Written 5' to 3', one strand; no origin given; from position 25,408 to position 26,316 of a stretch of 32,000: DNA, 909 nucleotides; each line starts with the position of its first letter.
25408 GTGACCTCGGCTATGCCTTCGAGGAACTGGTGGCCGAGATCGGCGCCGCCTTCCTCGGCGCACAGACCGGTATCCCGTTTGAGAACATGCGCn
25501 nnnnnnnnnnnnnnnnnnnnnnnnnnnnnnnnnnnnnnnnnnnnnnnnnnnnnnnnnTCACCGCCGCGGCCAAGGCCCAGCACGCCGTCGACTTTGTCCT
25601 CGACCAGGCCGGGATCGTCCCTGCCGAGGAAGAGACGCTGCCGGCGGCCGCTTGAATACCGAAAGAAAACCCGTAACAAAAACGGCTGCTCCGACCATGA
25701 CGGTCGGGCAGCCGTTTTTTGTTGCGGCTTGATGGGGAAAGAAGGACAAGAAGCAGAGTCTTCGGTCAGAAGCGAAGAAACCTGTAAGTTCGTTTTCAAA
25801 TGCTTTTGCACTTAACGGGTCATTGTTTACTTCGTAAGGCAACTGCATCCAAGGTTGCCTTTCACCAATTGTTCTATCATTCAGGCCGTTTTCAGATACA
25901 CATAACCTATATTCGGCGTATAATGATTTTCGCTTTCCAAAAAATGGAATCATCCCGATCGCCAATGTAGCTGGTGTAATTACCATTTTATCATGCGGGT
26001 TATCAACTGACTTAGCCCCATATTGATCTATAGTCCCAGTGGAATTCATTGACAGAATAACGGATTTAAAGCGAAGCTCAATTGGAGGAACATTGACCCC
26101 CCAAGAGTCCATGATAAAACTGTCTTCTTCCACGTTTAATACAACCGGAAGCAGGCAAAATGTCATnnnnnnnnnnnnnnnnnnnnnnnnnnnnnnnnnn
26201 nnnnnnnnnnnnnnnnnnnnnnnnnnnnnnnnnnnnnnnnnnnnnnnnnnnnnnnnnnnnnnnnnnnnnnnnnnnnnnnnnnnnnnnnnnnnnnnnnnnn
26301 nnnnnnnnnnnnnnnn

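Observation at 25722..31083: Low-GC, all-minus-strand defence island between an anti-restriction module and an IS3 stump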

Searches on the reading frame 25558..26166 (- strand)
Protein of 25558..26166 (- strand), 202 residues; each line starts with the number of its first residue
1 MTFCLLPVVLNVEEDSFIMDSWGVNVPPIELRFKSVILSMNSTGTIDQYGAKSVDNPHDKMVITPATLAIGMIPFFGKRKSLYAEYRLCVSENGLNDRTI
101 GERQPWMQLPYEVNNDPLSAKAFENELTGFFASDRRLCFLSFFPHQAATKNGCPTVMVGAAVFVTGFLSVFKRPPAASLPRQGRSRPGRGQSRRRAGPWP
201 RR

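Call 5: search_protein_families(library=pfam, proteins=[window:25558-26166:-], max_evalue=0.01)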
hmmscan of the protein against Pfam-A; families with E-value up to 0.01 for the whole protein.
window:25558-26166:- (202 aa): 0 families

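Call 6: search_protein_families(library=padloc, proteins=[window:25558-26166:-], max_evalue=0.01)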
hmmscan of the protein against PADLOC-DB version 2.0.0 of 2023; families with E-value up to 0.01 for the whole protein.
window:25558-26166:- (202 aa): 0 families
